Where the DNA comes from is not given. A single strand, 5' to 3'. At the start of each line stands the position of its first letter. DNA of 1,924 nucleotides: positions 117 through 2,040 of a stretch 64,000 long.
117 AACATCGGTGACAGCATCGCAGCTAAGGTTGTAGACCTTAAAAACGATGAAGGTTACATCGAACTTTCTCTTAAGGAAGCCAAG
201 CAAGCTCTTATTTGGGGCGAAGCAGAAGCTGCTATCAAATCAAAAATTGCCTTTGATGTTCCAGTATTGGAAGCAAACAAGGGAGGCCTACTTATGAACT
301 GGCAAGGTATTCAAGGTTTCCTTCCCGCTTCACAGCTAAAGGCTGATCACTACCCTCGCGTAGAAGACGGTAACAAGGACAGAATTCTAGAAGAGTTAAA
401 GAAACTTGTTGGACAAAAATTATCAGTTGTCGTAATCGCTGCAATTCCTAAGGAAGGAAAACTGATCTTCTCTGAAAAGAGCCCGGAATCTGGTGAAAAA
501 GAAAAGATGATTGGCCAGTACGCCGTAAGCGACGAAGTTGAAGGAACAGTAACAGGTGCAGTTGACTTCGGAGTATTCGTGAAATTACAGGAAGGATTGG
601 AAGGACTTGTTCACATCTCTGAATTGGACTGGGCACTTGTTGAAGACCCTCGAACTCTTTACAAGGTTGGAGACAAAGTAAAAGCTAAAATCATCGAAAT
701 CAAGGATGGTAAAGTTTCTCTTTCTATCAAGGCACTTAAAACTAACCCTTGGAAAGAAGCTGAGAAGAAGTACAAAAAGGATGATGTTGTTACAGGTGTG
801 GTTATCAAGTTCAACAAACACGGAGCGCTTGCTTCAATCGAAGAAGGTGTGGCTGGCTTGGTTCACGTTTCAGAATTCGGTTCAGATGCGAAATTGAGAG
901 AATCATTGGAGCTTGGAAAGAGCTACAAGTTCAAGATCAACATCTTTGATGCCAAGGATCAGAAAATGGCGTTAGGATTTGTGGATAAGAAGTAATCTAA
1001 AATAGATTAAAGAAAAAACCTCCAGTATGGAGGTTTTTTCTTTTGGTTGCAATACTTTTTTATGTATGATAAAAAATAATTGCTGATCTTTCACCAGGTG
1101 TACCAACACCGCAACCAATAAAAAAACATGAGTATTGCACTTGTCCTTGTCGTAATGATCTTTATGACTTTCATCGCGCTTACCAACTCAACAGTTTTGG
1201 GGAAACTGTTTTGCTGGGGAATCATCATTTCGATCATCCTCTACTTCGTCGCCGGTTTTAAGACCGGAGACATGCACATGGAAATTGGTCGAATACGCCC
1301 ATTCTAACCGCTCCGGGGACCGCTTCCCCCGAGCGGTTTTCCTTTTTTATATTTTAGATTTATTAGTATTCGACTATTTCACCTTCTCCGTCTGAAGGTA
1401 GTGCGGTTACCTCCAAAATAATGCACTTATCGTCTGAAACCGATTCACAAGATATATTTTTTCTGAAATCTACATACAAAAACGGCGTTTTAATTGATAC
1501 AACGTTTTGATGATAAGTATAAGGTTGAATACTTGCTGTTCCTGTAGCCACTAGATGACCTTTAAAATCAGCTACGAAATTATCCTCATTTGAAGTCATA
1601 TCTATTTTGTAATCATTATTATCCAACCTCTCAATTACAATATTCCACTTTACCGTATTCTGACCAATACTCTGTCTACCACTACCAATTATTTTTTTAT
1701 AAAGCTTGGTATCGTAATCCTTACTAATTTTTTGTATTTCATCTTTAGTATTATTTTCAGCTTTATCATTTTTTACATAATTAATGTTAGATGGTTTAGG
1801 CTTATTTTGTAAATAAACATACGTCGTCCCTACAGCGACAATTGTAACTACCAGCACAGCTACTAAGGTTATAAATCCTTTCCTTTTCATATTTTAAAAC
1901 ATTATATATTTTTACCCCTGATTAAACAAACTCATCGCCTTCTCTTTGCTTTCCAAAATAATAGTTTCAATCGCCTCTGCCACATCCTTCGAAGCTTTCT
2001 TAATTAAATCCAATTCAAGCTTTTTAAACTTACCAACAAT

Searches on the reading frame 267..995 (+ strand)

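Call 51: search_protein_families(library=pfam, proteins=[window:267-995:+], max_evalue=0.01)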
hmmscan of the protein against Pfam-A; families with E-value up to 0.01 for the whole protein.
window:267-995:+ (242 aa): 4 families
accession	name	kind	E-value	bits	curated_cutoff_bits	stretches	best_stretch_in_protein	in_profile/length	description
PF00575.29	S1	-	1.4e-33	115.5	22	3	87-155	4-74/74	S1 RNA binding domain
PF23459.1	S1_RRP5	-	8.2e-10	39.6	27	1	91-150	7-66/72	RRP5 S1 domain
PF21543.3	CvfB_2nd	-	0.00016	21.9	27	0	90-155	16-75/76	Virulence regulatory factor CvfB, second domain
PF21710.3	Spt6_S1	-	0.00028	21.5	27.5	0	100-152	29-82/91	Spt6, S1/OB domain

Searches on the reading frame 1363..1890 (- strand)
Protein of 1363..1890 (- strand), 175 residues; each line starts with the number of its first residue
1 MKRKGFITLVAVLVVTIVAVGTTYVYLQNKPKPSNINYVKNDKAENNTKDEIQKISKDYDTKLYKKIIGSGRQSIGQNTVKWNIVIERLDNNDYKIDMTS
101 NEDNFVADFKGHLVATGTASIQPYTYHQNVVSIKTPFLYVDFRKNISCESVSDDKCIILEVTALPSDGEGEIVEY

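Call 32: find_encoding_contigs(protein=window:1363-1890:-, flank=10000, max_places=3)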
Protein window:1363-1890:- (175 aa): 1 contig read that carries it; 1 place shown.
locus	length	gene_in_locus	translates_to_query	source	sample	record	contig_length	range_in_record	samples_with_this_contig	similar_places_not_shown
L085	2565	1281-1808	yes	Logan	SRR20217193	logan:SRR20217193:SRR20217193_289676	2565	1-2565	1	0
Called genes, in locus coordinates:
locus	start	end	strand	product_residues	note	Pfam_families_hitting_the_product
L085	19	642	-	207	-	PF10502:Peptidase_S26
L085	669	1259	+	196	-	PF01195:Pept_tRNA_hydro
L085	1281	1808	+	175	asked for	-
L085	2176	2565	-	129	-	?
